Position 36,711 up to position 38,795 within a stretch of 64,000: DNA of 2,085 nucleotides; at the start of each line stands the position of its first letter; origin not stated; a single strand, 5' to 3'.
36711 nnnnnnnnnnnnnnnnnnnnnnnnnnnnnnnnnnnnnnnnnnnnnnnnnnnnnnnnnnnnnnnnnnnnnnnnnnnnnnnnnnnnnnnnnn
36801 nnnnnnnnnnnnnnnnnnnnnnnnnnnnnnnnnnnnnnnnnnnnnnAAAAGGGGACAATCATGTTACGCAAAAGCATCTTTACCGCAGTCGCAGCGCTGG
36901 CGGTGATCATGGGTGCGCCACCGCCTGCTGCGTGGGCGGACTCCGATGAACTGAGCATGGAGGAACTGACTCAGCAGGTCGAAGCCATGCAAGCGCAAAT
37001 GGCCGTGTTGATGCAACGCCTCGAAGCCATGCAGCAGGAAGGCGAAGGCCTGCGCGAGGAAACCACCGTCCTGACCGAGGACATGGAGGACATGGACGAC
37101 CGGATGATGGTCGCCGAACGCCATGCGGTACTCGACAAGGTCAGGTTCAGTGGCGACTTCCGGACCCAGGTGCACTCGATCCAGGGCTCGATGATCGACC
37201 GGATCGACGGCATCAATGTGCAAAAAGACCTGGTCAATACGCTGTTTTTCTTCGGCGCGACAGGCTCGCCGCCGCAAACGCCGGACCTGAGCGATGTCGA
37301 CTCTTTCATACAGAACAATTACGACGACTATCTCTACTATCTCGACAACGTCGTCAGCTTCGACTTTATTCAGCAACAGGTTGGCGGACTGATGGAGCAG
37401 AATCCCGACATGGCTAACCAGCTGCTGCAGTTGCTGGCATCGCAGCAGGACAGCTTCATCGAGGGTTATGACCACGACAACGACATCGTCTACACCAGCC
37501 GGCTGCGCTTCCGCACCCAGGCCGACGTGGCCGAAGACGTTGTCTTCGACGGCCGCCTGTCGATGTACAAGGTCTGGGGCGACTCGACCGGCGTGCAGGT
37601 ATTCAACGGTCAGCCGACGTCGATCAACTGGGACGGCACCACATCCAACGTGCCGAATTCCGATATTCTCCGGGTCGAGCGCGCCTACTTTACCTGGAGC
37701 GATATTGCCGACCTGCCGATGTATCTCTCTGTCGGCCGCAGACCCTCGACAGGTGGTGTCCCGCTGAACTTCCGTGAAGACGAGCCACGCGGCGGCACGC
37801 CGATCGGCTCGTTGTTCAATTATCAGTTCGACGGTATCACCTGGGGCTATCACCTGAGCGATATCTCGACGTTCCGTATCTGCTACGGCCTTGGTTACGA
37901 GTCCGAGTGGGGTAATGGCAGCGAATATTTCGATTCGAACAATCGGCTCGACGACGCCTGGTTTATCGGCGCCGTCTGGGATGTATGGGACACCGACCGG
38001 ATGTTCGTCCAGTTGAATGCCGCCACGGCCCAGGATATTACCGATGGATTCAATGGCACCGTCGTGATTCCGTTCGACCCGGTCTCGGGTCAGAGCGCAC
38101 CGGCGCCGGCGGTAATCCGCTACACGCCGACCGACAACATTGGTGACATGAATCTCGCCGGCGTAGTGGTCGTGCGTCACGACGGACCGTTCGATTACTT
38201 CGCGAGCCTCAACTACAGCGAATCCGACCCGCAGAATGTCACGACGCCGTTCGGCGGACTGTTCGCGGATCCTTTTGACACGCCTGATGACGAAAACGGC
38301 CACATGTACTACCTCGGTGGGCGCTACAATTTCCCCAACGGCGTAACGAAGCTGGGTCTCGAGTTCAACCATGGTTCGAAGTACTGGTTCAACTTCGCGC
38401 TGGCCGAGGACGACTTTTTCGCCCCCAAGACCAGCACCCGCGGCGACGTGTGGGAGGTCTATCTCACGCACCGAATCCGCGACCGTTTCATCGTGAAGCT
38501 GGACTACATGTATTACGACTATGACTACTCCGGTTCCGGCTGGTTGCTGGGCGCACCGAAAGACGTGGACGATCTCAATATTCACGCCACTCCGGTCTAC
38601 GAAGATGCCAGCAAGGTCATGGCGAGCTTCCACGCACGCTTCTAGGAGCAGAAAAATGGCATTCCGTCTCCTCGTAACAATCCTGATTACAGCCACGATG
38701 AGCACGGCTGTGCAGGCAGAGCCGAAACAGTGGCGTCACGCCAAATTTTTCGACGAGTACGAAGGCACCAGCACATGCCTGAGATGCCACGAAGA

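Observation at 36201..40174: Terminator-bounded three-gene operon: monoheme cytochrome c, coiled-coil outer-membrane barrel and octaheme cytochrome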

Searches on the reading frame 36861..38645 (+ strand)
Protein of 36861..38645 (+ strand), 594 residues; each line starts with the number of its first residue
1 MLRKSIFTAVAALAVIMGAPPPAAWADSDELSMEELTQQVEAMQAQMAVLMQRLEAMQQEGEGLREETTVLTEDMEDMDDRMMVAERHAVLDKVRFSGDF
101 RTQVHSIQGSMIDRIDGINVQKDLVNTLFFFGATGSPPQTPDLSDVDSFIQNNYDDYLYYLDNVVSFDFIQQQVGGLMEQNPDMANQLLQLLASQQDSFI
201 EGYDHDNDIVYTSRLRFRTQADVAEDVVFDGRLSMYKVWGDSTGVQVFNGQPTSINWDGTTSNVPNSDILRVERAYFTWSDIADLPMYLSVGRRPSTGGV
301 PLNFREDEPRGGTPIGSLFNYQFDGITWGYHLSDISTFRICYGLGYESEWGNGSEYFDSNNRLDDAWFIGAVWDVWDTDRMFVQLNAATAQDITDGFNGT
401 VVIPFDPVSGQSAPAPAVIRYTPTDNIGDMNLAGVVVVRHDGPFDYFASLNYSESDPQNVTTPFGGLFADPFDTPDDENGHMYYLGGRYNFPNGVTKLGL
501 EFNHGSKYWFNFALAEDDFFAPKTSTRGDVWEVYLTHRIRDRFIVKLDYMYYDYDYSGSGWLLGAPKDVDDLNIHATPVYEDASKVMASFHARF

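Call 4: search_protein_families(library=pfam, proteins=[window:36861-38645:+], max_evalue=0.1)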
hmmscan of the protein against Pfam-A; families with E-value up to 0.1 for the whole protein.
window:36861-38645:+ (594 aa): 5 families
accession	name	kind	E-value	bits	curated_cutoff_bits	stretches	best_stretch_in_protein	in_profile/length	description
PF11853.14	DUF3373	-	3.4e-109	366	26.1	1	204-594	1-409/409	Protein of unknown function (DUF3373)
PF10224.14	DUF2205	-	0.0095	16.5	26.7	1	34-78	19-63/75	Short coiled-coil protein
PF15035.11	Rootletin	-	0.037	14.5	36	1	32-84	77-129/188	Ciliary rootlet component, centrosome cohesion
PF04849.18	HAP1_N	-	0.075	12.7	33.9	0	37-94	154-207/307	HAP1 N-terminal conserved region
PF10482.14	CtIP_N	-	0.099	13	27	0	32-85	15-68/120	Tumour-suppressor protein CtIP N-terminal domain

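Call 5: search_protein_families(library=ncbifam, proteins=[window:36861-38645:+], max_evalue=0.1)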
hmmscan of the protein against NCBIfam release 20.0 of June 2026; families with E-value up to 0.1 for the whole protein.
window:36861-38645:+ (594 aa): 1 family
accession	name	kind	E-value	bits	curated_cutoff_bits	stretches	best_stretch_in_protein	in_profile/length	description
NF006545.0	PRK09039.1-4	equivalog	0.078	12.6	372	0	33-113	139-212/342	peptidoglycan -binding protein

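Call 7: search_solved_structures(query=window:36861-38645:+, max_evalue=1, show_alignments=1)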
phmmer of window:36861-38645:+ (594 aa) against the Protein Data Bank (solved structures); distinct sequences matched with E-value up to 1: 3.
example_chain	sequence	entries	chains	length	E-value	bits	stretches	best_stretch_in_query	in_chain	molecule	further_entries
10aw_A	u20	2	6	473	2.1e-14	56.2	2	199-564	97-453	50 kDa outer membrane protein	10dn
5mj3_C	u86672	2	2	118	0.71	11.5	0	27-63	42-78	ALPHABODY MA12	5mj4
5eiu_A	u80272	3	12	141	0.75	11.5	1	33-119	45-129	TRIM protein-E3 ligase Chimera | Tripartite motif-containing protein 5,Serine--tRNA ligase,Tripartite motif-containing prot | Tripartite motif-containing protei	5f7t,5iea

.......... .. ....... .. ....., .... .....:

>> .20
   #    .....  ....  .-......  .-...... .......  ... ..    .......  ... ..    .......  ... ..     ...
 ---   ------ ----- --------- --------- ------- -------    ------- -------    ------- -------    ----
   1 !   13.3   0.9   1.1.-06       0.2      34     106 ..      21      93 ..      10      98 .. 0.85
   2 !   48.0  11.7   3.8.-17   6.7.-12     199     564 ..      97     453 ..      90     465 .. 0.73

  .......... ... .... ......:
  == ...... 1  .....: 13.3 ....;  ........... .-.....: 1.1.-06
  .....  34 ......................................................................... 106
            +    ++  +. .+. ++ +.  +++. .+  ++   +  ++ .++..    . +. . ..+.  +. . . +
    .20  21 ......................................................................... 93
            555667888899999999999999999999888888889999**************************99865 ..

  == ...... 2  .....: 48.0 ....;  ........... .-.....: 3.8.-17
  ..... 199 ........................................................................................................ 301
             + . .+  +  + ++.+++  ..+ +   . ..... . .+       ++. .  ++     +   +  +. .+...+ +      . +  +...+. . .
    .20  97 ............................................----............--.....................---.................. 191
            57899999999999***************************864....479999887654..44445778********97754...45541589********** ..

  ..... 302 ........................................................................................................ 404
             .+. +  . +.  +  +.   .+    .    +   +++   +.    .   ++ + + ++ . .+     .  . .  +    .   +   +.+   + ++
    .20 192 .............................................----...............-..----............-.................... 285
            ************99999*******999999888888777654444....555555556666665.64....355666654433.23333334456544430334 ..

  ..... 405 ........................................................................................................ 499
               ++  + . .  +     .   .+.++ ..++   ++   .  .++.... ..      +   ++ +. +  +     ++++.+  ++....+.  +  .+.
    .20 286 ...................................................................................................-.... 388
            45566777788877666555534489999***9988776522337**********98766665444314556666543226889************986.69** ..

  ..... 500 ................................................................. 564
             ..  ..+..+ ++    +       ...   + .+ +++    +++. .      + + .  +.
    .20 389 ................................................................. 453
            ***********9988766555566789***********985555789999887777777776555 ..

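Call 12: find_encoding_contigs(protein=window:36861-38645:+, flank=6000, max_places=6)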
Protein window:36861-38645:+ (594 aa): 1 contig read that carries it; 1 place shown.
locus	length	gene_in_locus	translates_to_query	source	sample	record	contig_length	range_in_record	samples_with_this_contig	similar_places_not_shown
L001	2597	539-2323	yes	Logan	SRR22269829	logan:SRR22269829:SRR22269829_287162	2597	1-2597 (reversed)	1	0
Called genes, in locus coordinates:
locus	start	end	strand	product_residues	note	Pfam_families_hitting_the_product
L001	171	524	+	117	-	PF13442:Cytochrome_CBB3 (weak)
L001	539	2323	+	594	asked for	PF11853:DUF3373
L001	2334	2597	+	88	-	?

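Call 32: find_homologous_proteins(query=window:36861-38645:+, max_evalue=1e-10)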
Query window:36861-38645:+ (594 aa): 1547 proteins with E <= 1e-10 among 8000 candidates; the best 120 are listed.
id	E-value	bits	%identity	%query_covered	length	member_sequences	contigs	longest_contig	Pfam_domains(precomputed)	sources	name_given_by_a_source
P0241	0.0e+0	1267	90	100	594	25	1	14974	PF11853.15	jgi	jgi:hypothetical protein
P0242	0.0e+0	1156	81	100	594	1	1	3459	PF11853.15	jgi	jgi:hypothetical protein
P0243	0.0e+0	1013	74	100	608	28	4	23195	PF11853.15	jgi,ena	jgi:hypothetical protein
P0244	0.0e+0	1013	74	96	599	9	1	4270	PF11853.15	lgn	-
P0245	1.7e-298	1009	74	96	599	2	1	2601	PF11853.15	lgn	-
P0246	6.2e-294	994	71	100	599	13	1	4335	PF11853.15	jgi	-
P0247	7.1e-294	994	72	100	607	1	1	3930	PF11853.15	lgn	-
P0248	6.7e-292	988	72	100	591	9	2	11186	PF11853.15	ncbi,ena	-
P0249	1.3e-265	901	66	100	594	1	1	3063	PF11853.15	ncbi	-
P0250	4.2e-265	899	65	100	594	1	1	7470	PF11853.15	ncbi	-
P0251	1.4e-264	897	65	100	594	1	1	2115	PF11853.15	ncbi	-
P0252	1.8e-264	897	65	100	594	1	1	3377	PF11853.15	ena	-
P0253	8.7e-264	895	65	100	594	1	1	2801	PF11853.15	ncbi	-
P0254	4.2e-262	889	65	100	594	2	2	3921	PF11853.15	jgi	jgi:hypothetical protein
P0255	8.4e-237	806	60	100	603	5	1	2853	PF11853.15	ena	-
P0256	1.6e-235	801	61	100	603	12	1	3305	PF11853.15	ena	-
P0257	1.7e-233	795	58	100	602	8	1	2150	PF11853.15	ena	-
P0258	7.3e-230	783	58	96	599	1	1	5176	PF11853.15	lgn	-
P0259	2.7e-229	781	56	100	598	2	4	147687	PF11853.15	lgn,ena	-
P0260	9.7e-225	766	58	100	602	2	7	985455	PF11853.15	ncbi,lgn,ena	ncbi:MAG: DUF3373 family protein [Gammaproteobacteria bacterium]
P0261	6.7e-223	760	62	90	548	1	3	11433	PF11853.15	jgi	-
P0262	1.4e-219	749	55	100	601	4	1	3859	PF11853.15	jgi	jgi:hypothetical protein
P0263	5.1e-219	747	60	89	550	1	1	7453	PF11853.15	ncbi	-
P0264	8.8e-219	746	61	89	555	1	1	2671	PF11853.15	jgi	jgi:hypothetical protein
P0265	1.2e-218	746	60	92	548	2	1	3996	PF11853.15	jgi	jgi:hypothetical protein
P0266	3.0e-218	744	58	91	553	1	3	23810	PF11853.15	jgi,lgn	jgi:hypothetical protein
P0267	4.9e-218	744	56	99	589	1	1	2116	PF11853.15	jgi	-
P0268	2.1e-217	742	61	90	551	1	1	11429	PF11853.15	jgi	-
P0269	2.0e-215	735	59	91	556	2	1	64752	PF11853.15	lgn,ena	-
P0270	2.2e-214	732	59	92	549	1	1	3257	PF11853.15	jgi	jgi:hypothetical protein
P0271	2.9e-214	731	56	96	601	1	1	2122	PF11853.15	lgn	-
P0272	3.1e-214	731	59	90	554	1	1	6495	PF11853.15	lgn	-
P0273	2.2e-213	728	59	91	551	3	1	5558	PF11853.15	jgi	jgi:hypothetical protein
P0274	2.2e-213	728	54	98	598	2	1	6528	PF11853.15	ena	-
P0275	6.7e-213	727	59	91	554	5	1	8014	PF11853.15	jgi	jgi:hypothetical protein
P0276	1.6e-212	726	59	90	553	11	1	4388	PF11853.15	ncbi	-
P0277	5.7e-212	724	55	96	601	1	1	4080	PF11853.15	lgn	-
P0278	9.9e-212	723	58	89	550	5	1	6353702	PF11853.15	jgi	jgi:hypothetical protein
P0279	1.4e-211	722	59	89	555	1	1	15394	PF11853.15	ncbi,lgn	-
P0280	1.2e-210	719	57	92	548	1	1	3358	PF11853.15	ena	-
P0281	2.8e-210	718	58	92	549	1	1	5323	PF11853.15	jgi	jgi:hypothetical protein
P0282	5.6e-210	717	55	97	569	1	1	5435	PF11853.15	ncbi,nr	ncbi:MAG: DUF3373 family protein [Deltaproteobacteria bacterium]|nr:MAG: DUF3373 family protein [Del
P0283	8.6e-210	716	58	91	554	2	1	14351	PF11853.15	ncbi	-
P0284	1.9e-209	715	54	95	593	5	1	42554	PF11853.15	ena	-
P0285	1.6e-208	712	57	91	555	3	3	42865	PF11853.15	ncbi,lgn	ncbi:MAG: DUF3373 domain-containing protein [Acidobacteriota bacterium]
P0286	1.8e-208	712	59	89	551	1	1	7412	PF11853.15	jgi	jgi:hypothetical protein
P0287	2.5e-208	712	60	89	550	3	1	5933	PF11853.15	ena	-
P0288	5.6e-208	710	53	100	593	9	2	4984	PF11853.15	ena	-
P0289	1.1e-206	706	57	92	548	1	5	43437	PF11853.15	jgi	jgi:hypothetical protein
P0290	1.7e-206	706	53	97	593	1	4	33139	PF11853.15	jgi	-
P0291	4.6e-206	704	57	94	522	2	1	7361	PF11853.15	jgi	jgi:hypothetical protein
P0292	8.1e-206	703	53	100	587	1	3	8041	PF11853.15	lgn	-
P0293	1.1e-205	703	52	100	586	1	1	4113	PF11853.15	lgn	-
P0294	1.2e-205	703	59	89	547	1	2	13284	PF11853.15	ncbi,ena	-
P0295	4.3e-205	701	57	93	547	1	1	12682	PF11853.15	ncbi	-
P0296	5.3e-205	701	56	92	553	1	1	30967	PF11853.15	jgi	-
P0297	6.6e-205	700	56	94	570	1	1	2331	PF11853.15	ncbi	-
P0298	6.6e-205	700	58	89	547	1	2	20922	PF11853.15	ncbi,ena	-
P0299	9.4e-205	700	55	94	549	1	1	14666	PF11853.15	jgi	jgi:hypothetical protein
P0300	1.2e-204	699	56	94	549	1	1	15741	PF11853.15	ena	-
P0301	1.2e-204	699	55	94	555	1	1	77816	PF11853.15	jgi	jgi:hypothetical protein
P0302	2.1e-204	699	58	88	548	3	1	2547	PF11853.15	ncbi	-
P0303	3.2e-204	698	55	92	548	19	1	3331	PF11853.15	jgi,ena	-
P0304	3.3e-204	698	55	94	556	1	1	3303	PF11853.15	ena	-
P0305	3.5e-204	698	53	100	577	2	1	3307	PF11853.15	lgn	-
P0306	5.6e-204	697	56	90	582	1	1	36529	PF11853.15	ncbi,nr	ncbi:MAG: DUF3373 family protein [Acidobacteria bacterium]|nr:MAG: DUF3373 family protein [Acidobact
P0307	7.6e-204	697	54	94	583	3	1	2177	PF11853.15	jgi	jgi:hypothetical protein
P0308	8.9e-204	697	57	92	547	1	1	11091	PF11853.15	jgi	jgi:hypothetical protein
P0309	9.6e-204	696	57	89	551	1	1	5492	PF11853.15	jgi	jgi:hypothetical protein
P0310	1.5e-203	696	53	95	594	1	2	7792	PF11853.15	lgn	-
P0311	2.7e-203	695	56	92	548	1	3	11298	PF11853.15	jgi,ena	-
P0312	3.5e-203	695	56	92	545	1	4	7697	PF11853.15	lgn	-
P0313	3.6e-203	695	56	92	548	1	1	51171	PF11853.15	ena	-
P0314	3.9e-203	694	54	100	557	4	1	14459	PF11853.15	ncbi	-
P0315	4.9e-203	694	57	89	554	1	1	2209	PF11853.15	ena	-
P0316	1.8e-202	692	57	88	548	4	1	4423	PF11853.15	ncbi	-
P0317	1.8e-202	692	55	92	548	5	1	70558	PF11853.15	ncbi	-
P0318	2.0e-202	692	55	92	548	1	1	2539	PF11853.15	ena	-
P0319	2.5e-202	692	56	92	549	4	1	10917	PF11853.15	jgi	jgi:hypothetical protein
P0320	2.6e-202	692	55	92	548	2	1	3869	PF11853.15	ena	-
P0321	3.1e-202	692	55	94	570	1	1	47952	PF11853.15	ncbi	-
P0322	4.1e-202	691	58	89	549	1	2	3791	PF11853.15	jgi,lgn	-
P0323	5.4e-202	691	58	89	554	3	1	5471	PF11853.15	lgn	-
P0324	7.4e-202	690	57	88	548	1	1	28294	PF11853.15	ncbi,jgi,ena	-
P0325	7.8e-202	690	55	92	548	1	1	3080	PF11853.15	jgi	-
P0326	9.9e-202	690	58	89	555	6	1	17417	PF11853.15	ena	-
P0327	1.2e-201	690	55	92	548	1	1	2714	PF11853.15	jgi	jgi:hypothetical protein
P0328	1.2e-201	690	55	92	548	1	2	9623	PF11853.15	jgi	jgi:hypothetical protein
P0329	2.8e-201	688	58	89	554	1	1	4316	PF11853.15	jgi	-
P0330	3.0e-201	688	57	89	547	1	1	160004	PF11853.15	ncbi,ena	-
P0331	3.6e-201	688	58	87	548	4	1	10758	PF11853.15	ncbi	-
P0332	3.8e-201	688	52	100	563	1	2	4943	PF11853.15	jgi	-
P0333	4.2e-201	688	57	89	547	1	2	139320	PF11853.15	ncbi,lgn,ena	-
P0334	4.4e-201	688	56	91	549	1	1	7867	PF11853.15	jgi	jgi:hypothetical protein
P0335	4.7e-201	688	55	94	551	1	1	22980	PF11853.15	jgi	-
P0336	4.7e-201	688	52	95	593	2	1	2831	PF11853.15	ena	-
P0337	6.2e-201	687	57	90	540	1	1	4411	PF11853.15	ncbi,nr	ncbi:MAG: DUF3373 domain-containing protein, partial [bacterium]|nr:DUF3373 domain-containing protei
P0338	6.4e-201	687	56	89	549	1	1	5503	PF11853.15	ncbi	-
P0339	7.1e-201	687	55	94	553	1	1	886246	PF11853.15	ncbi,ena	-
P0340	9.6e-201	687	55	92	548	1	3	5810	PF11853.15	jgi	jgi:hypothetical protein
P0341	9.9e-201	687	55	94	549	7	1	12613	PF11853.15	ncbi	-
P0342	1.3e-200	686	52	100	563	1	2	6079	PF11853.15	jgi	-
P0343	1.7e-200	686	54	92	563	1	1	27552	PF11853.15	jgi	-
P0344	1.9e-200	686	57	89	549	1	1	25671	PF11853.15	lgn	-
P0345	2.8e-200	685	56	93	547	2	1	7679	PF11853.15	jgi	jgi:hypothetical protein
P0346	3.3e-200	685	56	90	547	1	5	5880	PF11853.15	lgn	-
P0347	4.4e-200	684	56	92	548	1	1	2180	PF11853.15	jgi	-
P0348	5.0e-200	684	53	95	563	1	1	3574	PF11853.15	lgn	-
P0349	5.0e-200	684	56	89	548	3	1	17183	PF11853.15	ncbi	-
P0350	5.8e-200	684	54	92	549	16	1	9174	PF11853.15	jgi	jgi:hypothetical protein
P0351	5.9e-200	684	55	92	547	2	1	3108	PF11853.15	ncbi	-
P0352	6.7e-200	684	56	92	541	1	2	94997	PF11853.15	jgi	jgi:hypothetical protein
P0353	7.2e-200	684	56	92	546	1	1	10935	PF11853.15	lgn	-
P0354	7.9e-200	684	55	94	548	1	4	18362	PF11853.15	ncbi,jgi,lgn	jgi:hypothetical protein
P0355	1.0e-199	683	55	92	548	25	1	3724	PF11853.15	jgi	jgi:hypothetical protein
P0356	1.1e-199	683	58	87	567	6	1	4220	PF11853.15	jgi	-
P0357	1.5e-199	683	56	88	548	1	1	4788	PF11853.15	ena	-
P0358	1.8e-199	682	55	93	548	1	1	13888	PF11853.15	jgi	jgi:hypothetical protein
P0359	2.1e-199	682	55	92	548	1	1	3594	PF11853.15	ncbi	-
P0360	3.3e-199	681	57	89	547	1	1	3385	PF11853.15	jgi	jgi:hypothetical protein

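Call 44: predict_structure(alignment_id=A2)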
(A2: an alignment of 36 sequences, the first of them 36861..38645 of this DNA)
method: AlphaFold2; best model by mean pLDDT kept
length: 594 residues; sequences in the alignment: 36
mean_pLDDT: 73.4   pTM: 0.70
mean pLDDT of the five models: 73.4, 72.7, 71.7, 67.1, 64.4
residues with pLDDT >= 90: 89; 70-90: 292; 50-70: 122; < 50: 91
segments of 3 or more residues with pLDDT < 50: 1-5, 7-15, 17-33, 86-88, 242-244, 252-267, 308-321, 350-356, 398-400, 415-419
pLDDT, mean of each block of 10 residues (from residue 1): 43 43 35 54 66 63 54 56 49 76 86 87 90 87 90 91 84 84 83 86 80 81 86 70 49 44 44 82 89 65 55 41 75 89 64 48 74 87 86 65 70 57 75 86 89 88 77 86 90 91 88 56 80 90 89 84 77 83 90 87
secondary structure, 60 per line:
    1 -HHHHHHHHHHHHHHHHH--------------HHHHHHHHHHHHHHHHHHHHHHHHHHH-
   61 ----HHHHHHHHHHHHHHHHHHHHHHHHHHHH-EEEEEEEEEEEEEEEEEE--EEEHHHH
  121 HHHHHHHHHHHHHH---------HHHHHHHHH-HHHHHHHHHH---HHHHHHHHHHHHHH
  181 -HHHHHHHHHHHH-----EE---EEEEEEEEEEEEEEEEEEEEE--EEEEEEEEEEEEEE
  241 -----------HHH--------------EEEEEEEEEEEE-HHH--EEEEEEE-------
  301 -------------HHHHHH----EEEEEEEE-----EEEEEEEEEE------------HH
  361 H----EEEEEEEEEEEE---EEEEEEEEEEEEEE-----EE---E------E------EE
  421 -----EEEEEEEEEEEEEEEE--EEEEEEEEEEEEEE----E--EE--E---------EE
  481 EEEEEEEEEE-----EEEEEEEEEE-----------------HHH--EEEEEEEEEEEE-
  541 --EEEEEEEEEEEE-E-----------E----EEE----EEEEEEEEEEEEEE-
elements in order: H2-18 H33-59 H65-92 E94-111 E114-116 H117-134 H144-152 H154-163 H167-180 H182-193 E204-224 E227-240 E269-280 E287-293 H314-319 E324-331 E337-346 E366-377 E381-394 E426-441 E444-457 E479-490 E496-505 E528-539 E543-554 E573-575 E580-593
